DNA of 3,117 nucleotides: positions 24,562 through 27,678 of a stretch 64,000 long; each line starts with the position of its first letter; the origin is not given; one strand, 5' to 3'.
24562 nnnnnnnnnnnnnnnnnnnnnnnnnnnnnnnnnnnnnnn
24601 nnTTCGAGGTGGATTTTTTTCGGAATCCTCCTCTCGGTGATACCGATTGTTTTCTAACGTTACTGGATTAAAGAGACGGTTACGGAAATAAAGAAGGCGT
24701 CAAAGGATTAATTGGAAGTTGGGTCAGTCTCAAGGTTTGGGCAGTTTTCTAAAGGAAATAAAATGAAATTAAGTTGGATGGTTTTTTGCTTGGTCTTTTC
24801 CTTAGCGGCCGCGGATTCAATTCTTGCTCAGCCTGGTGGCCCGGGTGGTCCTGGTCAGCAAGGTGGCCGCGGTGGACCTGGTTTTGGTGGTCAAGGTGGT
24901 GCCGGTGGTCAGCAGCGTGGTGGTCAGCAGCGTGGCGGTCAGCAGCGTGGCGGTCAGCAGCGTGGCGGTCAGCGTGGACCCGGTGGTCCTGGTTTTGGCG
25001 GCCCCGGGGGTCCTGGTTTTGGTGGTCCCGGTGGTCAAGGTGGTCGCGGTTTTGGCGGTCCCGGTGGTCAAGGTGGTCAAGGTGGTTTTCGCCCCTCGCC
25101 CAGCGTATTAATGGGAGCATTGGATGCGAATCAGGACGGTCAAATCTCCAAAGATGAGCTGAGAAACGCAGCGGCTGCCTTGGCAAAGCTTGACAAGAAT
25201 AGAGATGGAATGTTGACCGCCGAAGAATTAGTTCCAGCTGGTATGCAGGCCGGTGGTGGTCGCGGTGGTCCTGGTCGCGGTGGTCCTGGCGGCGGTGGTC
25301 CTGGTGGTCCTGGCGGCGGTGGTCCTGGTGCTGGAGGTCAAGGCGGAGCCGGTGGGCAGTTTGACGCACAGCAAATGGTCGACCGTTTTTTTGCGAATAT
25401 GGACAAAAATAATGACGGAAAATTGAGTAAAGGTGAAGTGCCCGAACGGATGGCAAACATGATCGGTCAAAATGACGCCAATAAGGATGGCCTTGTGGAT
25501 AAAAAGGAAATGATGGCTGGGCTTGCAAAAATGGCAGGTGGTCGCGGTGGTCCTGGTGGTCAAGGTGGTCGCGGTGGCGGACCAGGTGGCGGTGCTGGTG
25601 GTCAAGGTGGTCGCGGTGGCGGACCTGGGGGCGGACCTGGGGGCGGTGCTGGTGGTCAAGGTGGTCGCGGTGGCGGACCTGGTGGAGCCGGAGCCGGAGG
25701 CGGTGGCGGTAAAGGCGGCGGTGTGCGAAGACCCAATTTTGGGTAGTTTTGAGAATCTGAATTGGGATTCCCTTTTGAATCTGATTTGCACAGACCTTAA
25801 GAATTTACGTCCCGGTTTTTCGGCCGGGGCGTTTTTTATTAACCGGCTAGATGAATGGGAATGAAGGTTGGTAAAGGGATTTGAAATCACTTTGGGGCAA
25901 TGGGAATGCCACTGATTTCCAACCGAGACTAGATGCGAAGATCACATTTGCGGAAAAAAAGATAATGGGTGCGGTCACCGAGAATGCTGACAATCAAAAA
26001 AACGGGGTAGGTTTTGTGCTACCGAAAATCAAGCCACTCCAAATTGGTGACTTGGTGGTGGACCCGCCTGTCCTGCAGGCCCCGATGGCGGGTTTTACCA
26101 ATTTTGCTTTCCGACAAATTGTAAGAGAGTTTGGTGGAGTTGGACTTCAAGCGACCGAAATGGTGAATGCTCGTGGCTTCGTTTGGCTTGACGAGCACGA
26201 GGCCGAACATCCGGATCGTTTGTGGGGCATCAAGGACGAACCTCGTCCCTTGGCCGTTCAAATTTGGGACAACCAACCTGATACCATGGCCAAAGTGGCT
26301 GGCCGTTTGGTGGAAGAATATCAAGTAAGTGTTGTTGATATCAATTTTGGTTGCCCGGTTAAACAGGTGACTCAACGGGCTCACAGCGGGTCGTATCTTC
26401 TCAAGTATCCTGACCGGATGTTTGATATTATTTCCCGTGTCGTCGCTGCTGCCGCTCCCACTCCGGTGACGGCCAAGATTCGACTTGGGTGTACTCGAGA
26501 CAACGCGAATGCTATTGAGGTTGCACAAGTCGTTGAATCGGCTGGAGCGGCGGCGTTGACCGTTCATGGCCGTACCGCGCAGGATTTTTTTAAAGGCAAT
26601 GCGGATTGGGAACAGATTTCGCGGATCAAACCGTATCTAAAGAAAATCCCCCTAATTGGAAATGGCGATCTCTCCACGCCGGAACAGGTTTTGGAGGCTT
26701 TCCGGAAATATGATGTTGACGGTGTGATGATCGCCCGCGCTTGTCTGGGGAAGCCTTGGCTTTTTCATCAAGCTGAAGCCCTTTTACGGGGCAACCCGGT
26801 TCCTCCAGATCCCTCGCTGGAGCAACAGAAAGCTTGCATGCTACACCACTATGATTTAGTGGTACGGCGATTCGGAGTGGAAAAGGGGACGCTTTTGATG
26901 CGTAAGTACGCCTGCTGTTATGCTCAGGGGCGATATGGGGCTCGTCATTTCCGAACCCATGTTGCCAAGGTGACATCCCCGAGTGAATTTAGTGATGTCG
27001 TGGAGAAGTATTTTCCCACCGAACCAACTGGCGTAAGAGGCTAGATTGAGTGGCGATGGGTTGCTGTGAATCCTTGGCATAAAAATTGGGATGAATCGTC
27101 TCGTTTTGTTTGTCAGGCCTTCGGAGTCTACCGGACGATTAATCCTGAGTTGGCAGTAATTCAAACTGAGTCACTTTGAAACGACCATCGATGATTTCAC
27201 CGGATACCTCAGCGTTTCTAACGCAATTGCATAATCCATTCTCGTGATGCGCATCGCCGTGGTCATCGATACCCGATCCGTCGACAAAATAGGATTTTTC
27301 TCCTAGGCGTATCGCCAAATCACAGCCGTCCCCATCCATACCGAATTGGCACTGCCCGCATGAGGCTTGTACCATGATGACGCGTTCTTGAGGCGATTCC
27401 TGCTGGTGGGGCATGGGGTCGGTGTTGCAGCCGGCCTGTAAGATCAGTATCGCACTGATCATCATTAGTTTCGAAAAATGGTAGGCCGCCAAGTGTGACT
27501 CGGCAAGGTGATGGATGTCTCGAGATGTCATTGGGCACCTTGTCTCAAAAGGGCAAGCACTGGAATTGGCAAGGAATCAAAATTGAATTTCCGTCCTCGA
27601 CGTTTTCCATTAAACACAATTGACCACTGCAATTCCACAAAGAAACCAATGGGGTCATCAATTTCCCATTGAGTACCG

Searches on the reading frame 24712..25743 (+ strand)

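Call 63: search_protein_families(library=pfam, proteins=[window:24712-25743:+], max_evalue=0.001)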
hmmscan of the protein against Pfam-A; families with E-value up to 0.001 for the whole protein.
window:24712-25743:+ (344 aa): 5 families
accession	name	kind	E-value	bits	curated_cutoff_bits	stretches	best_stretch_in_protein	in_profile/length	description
PF13202.12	EF-hand_5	-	5.3e-18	64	25.9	1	136-152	7-23/25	EF hand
PF00036.39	EF-hand_1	-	4e-17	60.9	25.4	0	223-247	2-26/29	EF hand domain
PF13405.12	EF-hand_6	-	7.3e-14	50.6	25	0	136-154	8-26/30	EF-hand domain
PF13499.12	EF-hand_7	-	3.3e-11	43.8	30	1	156-240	7-59/67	EF-hand domain pair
PF23657.1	DUF7151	-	0.00018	21.8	27.2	0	230-245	26-41/46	Domain of unknown function (DUF7151)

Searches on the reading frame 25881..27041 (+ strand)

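Call 63: search_protein_families(library=pfam, proteins=[window:25881-27041:+], max_evalue=0.001)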
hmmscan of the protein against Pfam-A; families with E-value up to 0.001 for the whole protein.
window:25881-27041:+ (387 aa): 1 family
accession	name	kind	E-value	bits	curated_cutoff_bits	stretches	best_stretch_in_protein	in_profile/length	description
PF01207.24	Dus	-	1.6e-73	248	20.4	1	66-375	2-303/311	Dihydrouridine synthase (Dus)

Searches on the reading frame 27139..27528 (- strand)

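Call 63: search_protein_families(library=pfam, proteins=[window:27139-27528:-], max_evalue=0.001)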
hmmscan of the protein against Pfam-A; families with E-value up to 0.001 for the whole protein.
window:27139-27528:- (129 aa): 1 family
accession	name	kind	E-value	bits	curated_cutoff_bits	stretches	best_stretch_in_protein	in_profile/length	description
PF19897.4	DUF6370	-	6.9e-32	109.8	25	1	52-124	2-74/75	Family of unknown function (DUF6370)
